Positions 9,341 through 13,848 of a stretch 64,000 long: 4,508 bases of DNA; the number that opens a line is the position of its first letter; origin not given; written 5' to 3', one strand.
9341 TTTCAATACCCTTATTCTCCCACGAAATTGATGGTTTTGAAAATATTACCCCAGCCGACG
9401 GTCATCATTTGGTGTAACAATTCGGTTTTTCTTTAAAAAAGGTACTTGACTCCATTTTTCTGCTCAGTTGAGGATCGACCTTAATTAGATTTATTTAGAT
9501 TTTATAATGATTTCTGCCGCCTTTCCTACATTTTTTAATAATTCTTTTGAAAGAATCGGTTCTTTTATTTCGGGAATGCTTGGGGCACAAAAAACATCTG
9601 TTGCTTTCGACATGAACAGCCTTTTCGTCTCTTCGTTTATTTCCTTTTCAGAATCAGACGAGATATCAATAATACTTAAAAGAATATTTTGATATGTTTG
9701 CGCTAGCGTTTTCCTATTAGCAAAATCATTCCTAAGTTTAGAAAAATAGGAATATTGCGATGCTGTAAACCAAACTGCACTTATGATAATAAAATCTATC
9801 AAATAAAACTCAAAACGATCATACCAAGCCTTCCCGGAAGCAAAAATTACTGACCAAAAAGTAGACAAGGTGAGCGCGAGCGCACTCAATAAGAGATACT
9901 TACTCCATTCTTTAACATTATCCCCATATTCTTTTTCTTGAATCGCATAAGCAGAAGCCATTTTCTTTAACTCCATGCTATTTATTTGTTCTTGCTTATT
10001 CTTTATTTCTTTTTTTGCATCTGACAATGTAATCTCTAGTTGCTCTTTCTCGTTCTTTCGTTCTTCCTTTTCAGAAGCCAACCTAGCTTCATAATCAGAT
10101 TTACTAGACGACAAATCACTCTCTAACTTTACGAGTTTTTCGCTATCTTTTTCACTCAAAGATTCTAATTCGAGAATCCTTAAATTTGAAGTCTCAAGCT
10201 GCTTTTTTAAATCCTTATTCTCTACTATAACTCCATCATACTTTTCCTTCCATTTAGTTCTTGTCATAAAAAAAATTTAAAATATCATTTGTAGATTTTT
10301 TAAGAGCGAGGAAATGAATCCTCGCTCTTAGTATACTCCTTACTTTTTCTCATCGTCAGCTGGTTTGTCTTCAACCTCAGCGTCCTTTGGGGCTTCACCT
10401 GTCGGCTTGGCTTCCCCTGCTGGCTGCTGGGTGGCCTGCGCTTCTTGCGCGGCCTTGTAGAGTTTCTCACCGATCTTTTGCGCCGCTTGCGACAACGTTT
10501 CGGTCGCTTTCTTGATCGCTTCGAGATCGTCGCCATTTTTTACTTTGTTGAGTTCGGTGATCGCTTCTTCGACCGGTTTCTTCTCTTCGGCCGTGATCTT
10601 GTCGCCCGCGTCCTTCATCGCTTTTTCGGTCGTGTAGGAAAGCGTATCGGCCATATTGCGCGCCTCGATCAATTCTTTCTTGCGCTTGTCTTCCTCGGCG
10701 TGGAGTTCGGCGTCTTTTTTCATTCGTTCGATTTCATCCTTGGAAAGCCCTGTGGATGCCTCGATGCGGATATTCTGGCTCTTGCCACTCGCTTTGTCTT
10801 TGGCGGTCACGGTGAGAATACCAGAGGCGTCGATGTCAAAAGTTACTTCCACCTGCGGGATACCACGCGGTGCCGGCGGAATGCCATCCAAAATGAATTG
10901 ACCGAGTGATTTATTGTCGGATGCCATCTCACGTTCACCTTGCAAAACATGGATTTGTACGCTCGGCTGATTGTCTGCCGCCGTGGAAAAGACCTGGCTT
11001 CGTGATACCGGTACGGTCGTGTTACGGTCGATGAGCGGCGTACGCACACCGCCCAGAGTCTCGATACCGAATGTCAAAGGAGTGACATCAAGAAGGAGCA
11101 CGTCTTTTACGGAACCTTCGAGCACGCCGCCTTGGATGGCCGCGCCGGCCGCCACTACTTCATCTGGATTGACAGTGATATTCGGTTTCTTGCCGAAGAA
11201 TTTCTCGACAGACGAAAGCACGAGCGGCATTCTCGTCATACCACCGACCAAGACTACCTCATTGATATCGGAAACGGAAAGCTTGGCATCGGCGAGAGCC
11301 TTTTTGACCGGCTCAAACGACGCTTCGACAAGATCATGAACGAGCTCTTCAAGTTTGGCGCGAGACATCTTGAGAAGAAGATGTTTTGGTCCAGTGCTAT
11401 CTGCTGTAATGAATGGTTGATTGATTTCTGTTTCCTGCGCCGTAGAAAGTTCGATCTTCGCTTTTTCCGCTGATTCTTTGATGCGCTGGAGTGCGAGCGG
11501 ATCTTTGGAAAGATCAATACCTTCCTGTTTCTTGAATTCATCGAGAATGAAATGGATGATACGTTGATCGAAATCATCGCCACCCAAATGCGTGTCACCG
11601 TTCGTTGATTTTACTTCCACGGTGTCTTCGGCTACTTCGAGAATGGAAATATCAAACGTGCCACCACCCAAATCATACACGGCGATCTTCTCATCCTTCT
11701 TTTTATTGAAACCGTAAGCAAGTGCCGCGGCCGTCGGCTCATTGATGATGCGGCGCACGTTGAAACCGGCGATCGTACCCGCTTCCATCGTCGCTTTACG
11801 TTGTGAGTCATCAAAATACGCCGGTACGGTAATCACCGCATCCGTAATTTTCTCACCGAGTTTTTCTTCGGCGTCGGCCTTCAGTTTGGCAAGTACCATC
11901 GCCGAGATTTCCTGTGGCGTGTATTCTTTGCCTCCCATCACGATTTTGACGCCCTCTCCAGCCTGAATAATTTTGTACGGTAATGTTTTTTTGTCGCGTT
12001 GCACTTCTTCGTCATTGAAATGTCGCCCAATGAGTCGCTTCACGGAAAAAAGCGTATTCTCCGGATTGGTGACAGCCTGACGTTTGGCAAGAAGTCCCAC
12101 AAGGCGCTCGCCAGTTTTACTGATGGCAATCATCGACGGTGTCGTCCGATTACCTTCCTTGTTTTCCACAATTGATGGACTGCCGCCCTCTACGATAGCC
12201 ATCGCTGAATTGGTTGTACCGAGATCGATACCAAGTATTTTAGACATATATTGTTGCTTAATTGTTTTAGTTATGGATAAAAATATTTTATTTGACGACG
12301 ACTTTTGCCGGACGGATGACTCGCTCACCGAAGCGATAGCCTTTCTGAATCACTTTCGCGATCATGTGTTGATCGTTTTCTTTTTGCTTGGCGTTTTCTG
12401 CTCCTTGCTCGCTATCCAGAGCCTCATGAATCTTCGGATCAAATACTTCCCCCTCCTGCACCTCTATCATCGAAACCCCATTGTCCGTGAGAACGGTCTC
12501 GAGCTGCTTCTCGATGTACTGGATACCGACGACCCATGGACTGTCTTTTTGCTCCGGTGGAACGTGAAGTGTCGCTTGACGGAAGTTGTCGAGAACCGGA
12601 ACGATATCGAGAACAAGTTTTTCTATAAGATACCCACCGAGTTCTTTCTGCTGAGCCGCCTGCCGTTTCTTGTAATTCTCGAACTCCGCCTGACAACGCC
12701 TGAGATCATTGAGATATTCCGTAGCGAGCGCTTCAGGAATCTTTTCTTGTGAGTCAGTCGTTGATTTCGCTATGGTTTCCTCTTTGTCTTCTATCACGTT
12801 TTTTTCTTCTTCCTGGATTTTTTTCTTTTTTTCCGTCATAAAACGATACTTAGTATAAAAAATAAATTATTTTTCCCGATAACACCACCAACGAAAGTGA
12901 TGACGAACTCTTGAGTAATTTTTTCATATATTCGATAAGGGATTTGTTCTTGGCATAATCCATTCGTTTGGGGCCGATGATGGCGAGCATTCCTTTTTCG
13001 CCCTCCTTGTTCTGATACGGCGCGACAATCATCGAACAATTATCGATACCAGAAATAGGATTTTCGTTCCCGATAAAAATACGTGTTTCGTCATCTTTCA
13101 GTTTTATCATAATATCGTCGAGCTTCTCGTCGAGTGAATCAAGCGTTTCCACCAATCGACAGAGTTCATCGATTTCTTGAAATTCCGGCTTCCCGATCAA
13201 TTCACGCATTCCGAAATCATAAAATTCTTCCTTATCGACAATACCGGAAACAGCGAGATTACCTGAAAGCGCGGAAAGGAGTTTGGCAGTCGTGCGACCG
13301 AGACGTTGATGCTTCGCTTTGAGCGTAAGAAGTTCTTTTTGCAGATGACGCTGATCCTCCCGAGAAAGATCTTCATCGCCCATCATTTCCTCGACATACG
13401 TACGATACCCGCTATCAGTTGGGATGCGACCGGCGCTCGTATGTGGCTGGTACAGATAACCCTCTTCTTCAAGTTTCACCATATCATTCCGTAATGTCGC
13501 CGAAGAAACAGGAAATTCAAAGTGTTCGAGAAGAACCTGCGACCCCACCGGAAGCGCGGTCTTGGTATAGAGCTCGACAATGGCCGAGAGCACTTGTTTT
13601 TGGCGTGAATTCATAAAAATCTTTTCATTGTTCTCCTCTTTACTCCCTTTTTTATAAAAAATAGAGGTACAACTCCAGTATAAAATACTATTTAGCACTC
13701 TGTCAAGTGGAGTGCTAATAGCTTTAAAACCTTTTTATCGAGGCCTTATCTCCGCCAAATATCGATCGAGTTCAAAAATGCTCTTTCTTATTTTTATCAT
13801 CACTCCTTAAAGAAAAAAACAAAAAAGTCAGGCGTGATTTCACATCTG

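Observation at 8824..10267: Coiled-coil/2-TM protein and NYN nuclease occupy the position where dnaJ is expected after dnaK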

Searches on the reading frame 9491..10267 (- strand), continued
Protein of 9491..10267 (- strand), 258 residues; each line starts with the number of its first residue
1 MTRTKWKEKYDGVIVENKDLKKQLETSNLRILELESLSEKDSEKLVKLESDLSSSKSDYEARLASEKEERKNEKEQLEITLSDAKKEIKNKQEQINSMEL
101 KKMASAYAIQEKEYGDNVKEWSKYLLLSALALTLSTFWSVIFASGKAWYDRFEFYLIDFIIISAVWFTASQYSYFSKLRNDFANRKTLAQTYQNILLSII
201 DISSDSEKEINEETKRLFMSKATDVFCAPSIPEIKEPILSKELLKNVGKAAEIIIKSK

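Call 105: get_annotated_region(hit=H1, flank=5000)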
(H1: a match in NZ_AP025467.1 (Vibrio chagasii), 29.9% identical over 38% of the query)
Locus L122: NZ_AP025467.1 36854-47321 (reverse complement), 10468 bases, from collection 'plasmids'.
description: Vibrio chagasii strain LMG 21353 plasmid p1, complete sequence
organism: Vibrio chagasii (NCBI taxid 170679)
taxonomy: Bacteria; Pseudomonadota; Gammaproteobacteria; Vibrionales; Vibrionaceae; Vibrio; Vibrio chagasii
host: -; source: -; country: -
typing (MOB-suite, as given by PLSDB): non-mobilizable
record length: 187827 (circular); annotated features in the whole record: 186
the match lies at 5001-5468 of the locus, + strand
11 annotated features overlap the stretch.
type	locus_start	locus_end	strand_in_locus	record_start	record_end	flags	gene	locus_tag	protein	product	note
CDS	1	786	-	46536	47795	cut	-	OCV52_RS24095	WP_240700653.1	Y-family DNA polymerase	-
CDS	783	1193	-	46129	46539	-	-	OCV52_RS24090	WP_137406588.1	S24 family peptidase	-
CDS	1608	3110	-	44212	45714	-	-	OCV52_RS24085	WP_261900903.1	hypothetical protein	-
CDS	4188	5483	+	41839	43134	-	-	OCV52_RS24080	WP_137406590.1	hypothetical protein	-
CDS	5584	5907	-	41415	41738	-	-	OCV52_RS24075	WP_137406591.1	hypothetical protein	-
CDS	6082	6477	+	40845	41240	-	-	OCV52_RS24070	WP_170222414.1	HNH endonuclease signature motif containing protein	-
CDS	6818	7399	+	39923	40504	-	-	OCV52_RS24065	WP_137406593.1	DUF2913 family protein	-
CDS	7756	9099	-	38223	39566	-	-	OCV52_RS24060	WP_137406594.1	hypothetical protein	-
CDS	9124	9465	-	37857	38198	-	-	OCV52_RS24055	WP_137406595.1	hypothetical protein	-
CDS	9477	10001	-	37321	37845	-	-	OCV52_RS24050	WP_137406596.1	hypothetical protein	-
CDS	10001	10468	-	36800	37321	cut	-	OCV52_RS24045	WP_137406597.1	hypothetical protein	-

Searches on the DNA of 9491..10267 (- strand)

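Call 96: search_dna_similar(query=L117:5221-6612:+, collection=ecoli_genomes, mode=near, max_rows=8)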
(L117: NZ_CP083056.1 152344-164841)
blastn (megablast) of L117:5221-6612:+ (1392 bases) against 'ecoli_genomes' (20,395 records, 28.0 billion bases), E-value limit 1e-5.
Records with a match: 13; places in all: 13; records where one place covers at least 80% of the query: 13.
Genomes with a match: 13 of 5426; with a place that covers at least 80% of the query: 13. Places per genome that has any: lowest 1, median 1, highest 1. On chromosomes: 13 places; on plasmids: 0.
Best place of each record, by identity: >=99% 13.
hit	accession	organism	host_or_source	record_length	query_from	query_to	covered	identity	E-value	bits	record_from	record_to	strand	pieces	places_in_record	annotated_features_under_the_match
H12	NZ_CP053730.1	Escherichia coli strain CP61_Sichuan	pig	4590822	1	1392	100%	100.0%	0e+0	2571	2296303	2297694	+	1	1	hypothetical protein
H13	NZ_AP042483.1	Escherichia coli strain OkiPb01677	bovine feces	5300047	1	1392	100%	100.0%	0e+0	2571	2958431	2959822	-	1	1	hypothetical protein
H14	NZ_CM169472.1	Escherichia coli strain ESDR8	hospital sewage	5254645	1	1392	100%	99.9%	0e+0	2583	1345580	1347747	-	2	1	hypothetical protein (x2) | IS1-like element IS1B family transposase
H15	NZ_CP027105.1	Escherichia coli strain RM14721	dog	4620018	1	1392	100%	99.9%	0e+0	2566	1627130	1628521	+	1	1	hypothetical protein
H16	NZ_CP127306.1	Escherichia coli strain C51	Bos taurus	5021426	1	1392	100%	99.9%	0e+0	2566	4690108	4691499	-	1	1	hypothetical protein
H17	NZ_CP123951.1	Escherichia coli strain TL012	Collected from calf feces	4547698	1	1392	100%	99.9%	0e+0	2566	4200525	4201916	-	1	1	hypothetical protein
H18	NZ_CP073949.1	Escherichia coli strain MB50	Poultry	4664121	1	1392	100%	99.9%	0e+0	2566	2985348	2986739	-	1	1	hypothetical protein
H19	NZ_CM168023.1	Escherichia coli strain PEC41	Sus scrofa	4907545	1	1392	100%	99.9%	0e+0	2566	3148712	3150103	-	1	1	hypothetical protein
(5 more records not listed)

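Call 103: get_annotated_region(hit=H12, flank=5000)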
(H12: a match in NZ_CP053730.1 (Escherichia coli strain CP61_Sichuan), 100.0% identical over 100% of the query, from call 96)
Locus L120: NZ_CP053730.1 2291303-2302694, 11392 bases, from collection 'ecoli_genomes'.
description: Escherichia coli strain CP61_Sichuan chromosome, complete genome
organism: Escherichia coli strain CP61_Sichuan (NCBI taxid 562)
replicon: chromosome; assembly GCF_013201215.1
host: pig; source: slaughterhouse; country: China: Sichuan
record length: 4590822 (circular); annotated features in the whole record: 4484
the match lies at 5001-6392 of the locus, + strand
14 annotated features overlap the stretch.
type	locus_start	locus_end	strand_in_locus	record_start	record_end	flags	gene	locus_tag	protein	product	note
CDS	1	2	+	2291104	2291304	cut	-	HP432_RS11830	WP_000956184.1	phage filamentation protein Fil family protein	-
CDS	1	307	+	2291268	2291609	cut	-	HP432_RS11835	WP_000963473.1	DUF5347 domain-containing protein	-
CDS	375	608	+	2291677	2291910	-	-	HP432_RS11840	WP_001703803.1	DUF2732 family protein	-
CDS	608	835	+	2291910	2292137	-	-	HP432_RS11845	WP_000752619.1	TraR/DksA family transcriptional regulator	-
CDS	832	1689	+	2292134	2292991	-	-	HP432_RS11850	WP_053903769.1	DNA adenine methylase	-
CDS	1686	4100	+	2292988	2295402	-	-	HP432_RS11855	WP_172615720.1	replication endonuclease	-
CDS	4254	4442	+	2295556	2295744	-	-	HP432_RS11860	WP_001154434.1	hypothetical protein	-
CDS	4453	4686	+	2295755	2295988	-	-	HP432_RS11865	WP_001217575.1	DinI-like family protein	-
CDS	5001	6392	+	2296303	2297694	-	-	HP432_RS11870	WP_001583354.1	hypothetical protein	-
CDS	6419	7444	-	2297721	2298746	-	-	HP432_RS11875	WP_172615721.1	phage portal protein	-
CDS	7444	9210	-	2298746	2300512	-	-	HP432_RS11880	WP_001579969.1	terminase ATPase subunit family protein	-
CDS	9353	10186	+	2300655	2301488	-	-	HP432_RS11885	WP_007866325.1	GPO family capsid scaffolding protein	-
CDS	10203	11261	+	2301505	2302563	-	-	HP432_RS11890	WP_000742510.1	phage major capsid protein, P2 family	-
CDS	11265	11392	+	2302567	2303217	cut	-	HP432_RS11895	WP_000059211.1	terminase endonuclease subunit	-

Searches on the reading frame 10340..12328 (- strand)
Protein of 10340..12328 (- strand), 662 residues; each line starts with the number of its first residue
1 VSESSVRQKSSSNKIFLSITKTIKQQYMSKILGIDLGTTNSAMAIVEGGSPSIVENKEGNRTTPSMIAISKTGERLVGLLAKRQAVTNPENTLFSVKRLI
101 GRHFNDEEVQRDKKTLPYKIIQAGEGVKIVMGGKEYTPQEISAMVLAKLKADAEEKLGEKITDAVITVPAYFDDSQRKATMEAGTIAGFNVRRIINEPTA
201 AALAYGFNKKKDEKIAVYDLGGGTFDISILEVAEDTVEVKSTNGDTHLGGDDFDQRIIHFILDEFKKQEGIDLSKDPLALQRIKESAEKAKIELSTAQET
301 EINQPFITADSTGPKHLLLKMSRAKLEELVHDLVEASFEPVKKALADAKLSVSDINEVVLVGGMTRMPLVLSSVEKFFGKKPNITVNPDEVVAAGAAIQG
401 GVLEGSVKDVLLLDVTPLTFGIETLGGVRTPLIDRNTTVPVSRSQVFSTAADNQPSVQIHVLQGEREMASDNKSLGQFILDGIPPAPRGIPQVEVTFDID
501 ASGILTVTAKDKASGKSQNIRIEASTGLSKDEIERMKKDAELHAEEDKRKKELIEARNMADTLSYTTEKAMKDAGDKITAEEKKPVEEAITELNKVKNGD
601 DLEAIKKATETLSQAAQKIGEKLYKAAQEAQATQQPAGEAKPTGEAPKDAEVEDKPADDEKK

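Call 3: search_protein_families(library=pfam, proteins=[window:10340-12328:-], max_evalue=0.1)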
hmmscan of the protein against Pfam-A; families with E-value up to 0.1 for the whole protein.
window:10340-12328:- (662 aa): 4 families
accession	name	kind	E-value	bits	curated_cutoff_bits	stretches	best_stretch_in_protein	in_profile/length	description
PF00012.26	HSP70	-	6.1e-256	850.8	20.6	1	31-625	1-599/599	Hsp70 protein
PF06723.19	MreB_Mbl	-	5e-17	62.2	27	1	151-397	83-316/327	MreB/Mbl protein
PF21334.2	ATPD_C_fung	-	0.042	14.4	27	0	389-404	21-36/40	Fungal epsilon subunit of F1F0-ATP synthase C-terminal domain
PF17651.6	Raco_middle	-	0.056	13.5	26.8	0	322-388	51-117/163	RACo middle region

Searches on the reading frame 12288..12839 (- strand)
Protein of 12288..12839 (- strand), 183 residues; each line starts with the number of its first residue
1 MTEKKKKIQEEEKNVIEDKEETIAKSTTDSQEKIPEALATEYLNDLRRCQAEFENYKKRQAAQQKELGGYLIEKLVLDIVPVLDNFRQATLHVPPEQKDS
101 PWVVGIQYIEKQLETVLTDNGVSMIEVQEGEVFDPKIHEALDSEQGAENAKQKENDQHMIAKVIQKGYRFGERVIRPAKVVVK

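Call 3: search_protein_families(library=pfam, proteins=[window:12288-12839:-], max_evalue=0.1)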
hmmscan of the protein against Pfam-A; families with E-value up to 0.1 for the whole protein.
window:12288-12839:- (183 aa): 2 families
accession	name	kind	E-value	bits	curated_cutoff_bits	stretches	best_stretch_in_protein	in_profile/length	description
PF01025.24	GrpE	-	1.1e-36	126.5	25.8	1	6-182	3-163/165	GrpE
PF06152.16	Phage_min_cap2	-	0.05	13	26.3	0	15-64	55-104/366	Phage minor capsid protein 2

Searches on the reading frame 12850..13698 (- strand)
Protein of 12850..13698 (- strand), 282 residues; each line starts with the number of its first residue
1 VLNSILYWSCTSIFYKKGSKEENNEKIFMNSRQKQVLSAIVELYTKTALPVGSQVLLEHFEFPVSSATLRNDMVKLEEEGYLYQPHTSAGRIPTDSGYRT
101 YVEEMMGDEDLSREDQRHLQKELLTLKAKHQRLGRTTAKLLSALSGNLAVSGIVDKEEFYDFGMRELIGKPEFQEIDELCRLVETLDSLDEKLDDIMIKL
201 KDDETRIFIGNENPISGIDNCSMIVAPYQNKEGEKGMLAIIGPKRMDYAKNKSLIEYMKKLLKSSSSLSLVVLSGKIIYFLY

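Call 3: search_protein_families(library=pfam, proteins=[window:12850-13698:-], max_evalue=0.1)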
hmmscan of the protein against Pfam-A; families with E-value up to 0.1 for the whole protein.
window:12850-13698:- (282 aa): 5 families
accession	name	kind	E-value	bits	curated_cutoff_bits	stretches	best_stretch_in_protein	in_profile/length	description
PF01628.27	HrcA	-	1.2e-23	84.7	22.2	1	119-250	90-213/215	HrcA protein C terminal domain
PF08220.18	HTH_DeoR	-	0.0038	17.4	21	1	62-88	24-50/57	DeoR-like helix-turn-helix domain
PF23281.1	DAAF9_N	-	0.013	15.2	27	1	116-209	7-98/209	Dynein axonemal assembly factor 9 N-terminal domain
PF03444.21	HrcA_DNA-bdg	-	0.031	14.4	21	1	31-99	4-71/79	Winged helix-turn-helix transcription repressor, HrcA DNA-binding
PF02646.22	RmuC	-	0.09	12.3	26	0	103-152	19-67/291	RmuC family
